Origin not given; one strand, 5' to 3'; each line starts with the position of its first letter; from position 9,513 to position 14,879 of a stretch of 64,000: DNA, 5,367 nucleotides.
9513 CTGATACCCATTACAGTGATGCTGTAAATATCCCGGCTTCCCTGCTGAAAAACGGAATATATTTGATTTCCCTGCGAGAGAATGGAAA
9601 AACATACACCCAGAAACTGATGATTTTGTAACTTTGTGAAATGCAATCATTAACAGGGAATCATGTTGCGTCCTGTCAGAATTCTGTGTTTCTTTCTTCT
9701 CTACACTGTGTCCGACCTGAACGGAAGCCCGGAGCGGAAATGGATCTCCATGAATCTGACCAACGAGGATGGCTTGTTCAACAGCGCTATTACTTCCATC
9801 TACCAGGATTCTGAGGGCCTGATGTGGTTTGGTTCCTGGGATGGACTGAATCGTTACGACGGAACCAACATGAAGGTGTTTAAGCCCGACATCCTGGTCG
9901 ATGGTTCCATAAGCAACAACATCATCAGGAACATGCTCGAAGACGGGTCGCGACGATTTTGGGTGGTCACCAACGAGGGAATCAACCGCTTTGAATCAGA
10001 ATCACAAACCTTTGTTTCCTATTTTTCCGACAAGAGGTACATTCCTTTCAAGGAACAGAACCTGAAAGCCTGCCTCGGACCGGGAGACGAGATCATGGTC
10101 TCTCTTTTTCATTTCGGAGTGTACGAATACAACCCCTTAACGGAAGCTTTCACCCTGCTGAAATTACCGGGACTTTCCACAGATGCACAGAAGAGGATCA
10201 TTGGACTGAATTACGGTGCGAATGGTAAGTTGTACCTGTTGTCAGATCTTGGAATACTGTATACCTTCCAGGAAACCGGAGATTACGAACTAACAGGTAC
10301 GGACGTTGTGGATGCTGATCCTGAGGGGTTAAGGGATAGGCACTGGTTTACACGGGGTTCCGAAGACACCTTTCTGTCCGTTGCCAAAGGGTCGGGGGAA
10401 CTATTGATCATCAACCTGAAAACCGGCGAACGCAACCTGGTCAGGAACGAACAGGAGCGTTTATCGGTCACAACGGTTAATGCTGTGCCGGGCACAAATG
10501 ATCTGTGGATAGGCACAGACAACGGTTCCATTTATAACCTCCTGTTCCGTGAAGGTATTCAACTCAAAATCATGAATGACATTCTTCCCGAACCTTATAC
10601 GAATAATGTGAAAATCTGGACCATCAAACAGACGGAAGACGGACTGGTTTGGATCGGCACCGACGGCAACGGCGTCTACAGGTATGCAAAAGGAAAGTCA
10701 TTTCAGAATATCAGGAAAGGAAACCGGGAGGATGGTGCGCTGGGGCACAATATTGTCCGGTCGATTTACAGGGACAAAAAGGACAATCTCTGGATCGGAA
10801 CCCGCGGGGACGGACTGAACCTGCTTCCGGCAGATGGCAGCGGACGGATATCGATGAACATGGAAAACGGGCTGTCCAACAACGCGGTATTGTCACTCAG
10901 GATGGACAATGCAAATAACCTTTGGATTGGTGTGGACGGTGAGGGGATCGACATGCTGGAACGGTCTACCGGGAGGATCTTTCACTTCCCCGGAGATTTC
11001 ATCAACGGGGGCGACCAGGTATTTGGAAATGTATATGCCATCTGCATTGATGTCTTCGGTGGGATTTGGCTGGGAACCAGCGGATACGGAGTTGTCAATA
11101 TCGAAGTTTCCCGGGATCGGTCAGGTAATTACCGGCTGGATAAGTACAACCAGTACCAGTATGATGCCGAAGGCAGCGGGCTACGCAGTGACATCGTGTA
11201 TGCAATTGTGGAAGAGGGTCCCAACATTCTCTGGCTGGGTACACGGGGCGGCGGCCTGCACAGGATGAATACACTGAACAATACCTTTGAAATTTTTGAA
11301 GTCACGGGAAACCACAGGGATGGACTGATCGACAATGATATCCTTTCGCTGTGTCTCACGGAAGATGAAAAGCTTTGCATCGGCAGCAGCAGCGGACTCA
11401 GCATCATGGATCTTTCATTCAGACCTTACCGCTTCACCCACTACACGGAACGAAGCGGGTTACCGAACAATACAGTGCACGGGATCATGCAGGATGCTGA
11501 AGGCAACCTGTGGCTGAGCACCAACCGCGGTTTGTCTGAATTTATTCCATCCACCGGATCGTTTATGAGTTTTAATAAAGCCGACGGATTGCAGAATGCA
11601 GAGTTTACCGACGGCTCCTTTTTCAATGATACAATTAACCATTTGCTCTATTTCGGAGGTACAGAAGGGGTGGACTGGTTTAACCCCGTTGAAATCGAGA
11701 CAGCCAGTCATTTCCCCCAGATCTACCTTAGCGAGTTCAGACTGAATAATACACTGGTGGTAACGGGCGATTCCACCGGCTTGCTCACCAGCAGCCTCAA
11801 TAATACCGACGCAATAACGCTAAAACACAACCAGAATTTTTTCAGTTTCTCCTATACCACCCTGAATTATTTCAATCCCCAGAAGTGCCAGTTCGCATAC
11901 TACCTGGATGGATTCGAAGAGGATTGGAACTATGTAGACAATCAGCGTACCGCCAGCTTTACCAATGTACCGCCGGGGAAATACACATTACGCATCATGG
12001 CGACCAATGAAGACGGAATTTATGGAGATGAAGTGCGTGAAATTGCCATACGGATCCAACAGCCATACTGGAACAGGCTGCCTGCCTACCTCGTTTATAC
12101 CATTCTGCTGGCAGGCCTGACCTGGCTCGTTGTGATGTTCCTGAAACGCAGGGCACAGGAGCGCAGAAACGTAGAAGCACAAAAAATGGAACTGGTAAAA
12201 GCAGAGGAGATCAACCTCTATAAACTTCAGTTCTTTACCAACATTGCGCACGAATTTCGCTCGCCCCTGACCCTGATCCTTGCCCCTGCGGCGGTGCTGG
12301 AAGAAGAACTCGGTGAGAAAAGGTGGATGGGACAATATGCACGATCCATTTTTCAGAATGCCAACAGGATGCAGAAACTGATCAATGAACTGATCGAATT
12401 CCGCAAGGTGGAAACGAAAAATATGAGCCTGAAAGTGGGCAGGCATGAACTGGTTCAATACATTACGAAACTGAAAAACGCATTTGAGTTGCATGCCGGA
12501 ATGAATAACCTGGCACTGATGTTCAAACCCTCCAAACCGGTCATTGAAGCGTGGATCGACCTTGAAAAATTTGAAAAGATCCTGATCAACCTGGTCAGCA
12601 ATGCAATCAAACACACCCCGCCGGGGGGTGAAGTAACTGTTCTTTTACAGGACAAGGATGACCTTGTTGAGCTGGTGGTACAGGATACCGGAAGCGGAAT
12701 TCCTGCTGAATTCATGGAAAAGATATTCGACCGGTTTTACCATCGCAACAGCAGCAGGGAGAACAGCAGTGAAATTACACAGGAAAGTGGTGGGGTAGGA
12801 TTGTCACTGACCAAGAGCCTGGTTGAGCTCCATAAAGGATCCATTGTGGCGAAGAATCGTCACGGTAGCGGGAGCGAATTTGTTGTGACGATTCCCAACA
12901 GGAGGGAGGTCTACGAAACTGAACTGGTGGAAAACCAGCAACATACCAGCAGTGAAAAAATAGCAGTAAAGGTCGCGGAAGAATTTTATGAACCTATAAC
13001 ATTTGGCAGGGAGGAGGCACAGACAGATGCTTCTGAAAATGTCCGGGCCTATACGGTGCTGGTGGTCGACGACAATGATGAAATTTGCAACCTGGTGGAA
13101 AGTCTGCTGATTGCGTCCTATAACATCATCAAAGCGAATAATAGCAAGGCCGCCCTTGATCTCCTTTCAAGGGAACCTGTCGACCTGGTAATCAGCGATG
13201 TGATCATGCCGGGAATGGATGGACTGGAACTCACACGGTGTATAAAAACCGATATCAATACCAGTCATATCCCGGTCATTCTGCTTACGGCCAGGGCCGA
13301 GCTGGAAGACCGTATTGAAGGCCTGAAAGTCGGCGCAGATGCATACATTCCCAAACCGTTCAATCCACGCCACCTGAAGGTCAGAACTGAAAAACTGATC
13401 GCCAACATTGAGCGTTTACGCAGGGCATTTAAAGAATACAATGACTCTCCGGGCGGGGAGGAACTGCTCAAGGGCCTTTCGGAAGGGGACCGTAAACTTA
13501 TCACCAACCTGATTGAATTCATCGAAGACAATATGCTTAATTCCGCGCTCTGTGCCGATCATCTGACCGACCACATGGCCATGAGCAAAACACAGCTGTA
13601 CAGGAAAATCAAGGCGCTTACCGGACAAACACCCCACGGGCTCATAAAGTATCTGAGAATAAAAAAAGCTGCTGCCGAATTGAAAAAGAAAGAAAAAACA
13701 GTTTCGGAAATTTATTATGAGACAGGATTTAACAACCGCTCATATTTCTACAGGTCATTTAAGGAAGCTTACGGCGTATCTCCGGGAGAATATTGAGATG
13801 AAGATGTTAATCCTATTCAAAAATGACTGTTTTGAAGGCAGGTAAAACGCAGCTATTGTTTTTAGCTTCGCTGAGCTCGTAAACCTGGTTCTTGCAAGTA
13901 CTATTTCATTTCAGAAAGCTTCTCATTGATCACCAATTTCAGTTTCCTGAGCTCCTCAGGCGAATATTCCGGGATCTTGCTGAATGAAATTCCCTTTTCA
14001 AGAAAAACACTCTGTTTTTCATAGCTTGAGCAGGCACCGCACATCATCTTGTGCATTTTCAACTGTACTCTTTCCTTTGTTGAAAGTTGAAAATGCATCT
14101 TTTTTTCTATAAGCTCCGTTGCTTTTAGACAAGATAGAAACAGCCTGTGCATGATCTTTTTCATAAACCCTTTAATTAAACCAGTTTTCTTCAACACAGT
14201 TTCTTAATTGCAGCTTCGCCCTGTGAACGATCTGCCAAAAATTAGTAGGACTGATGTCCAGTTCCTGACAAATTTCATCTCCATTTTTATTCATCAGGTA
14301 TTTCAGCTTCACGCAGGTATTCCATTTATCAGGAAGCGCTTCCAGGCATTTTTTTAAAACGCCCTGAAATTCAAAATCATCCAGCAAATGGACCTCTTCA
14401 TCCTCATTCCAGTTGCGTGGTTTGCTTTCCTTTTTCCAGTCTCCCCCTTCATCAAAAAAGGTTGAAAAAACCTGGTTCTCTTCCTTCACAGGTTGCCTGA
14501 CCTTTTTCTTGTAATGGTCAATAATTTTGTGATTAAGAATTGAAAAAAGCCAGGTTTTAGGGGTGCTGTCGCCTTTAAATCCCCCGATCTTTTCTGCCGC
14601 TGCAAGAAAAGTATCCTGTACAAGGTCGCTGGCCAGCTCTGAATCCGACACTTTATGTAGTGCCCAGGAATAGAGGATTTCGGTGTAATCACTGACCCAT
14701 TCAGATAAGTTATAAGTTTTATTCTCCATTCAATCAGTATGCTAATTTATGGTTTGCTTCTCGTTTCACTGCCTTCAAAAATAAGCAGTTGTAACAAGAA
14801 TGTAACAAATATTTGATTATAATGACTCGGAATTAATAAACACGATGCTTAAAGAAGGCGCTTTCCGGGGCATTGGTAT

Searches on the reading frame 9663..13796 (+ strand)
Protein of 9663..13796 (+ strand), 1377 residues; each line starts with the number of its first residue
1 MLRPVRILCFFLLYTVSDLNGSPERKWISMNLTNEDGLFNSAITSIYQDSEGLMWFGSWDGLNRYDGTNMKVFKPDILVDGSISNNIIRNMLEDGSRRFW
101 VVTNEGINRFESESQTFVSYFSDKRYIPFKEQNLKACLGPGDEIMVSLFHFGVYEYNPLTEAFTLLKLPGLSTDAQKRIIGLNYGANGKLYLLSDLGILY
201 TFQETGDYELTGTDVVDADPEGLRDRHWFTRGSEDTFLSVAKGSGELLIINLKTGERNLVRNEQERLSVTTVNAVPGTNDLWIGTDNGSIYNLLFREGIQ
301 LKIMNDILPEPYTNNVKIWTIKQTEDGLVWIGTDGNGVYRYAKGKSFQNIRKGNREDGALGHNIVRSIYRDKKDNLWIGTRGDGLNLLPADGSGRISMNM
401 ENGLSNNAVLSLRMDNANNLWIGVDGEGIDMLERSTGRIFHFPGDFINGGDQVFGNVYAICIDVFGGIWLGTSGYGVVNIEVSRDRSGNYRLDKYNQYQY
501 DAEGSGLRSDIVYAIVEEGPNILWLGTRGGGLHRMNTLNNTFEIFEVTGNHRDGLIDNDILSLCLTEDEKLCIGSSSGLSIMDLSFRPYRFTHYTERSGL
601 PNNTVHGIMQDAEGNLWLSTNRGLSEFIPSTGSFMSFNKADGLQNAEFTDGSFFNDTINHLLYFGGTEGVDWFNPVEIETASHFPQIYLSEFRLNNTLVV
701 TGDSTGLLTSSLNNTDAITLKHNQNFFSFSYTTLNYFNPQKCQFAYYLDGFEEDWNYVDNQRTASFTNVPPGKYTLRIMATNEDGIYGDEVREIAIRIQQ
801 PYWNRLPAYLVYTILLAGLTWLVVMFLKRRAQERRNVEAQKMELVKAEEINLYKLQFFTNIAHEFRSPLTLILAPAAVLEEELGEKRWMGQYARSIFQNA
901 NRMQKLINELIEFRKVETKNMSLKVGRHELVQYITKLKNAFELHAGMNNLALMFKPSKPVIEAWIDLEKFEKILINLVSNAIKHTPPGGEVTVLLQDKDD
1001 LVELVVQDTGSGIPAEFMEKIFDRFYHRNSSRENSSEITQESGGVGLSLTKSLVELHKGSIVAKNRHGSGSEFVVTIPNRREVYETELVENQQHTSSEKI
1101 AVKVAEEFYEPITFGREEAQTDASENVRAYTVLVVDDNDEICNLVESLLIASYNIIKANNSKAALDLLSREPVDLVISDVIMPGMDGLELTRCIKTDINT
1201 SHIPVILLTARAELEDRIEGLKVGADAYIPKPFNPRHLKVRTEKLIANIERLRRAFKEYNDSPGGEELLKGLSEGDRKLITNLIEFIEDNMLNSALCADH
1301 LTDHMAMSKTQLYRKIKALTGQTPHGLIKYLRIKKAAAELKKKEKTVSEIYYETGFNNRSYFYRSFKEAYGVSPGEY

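Call 21: search_protein_families(library=pfam, proteins=[window:9663-13796:+], max_evalue=0.001)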
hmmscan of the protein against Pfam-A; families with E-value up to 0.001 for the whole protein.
window:9663-13796:+ (1377 aa): 8 families
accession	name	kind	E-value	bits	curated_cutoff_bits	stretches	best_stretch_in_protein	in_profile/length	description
PF07494.17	Reg_prop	-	7.6e-33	108.8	20.4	3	599-622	1-24/24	Two component regulator propeller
PF00072.30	Response_reg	-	7.2e-26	91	30.2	1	1132-1240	1-108/111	Response regulator receiver domain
PF02518.31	HATPase_c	-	1.9e-25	89.9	26.4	1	967-1080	3-110/111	Histidine kinase-, DNA gyrase B-, and HSP90-like ATPase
PF12833.13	HTH_18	-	5e-20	72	33.6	1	1302-1377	2-77/80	Helix-turn-helix domain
PF07495.19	Y_Y_Y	-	4e-16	59.1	26.6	1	735-798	1-64/65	Y_Y_Y domain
PF00512.31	HisKA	-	1.2e-11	44.9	26.9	1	854-918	2-65/66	His Kinase A (phospho-acceptor) domain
PF00165.29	HTH_AraC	-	1.9e-09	37.9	26.6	1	1341-1377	2-40/42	Bacterial regulatory helix-turn-helix proteins, AraC family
PF23748.1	Beta-prop_LRRK2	-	0.00055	19.5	26.9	0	400-439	267-306/359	LRRK2 beta propeller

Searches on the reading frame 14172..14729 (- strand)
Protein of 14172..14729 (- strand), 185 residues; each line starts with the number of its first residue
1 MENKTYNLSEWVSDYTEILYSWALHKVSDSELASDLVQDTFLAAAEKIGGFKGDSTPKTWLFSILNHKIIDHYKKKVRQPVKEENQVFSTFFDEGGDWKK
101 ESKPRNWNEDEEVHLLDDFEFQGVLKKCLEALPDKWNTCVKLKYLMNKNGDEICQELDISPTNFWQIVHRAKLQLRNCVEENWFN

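Call 19: search_protein_families(library=pfam, proteins=[window:14172-14729:-], max_evalue=0.01)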
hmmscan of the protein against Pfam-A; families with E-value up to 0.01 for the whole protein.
window:14172-14729:- (185 aa): 3 families
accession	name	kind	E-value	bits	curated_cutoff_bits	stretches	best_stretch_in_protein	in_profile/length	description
PF04542.20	Sigma70_r2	-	1.2e-13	51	24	1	13-78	3-70/71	Sigma-70 region 2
PF08281.18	Sigma70_r4_2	-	9.9e-07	28.8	25.7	1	125-175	4-54/54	Sigma-70, region 4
PF22029.2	PhyR_sigma2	-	0.00086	19.7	27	1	29-65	18-54/55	Sigma2 domain of PhyR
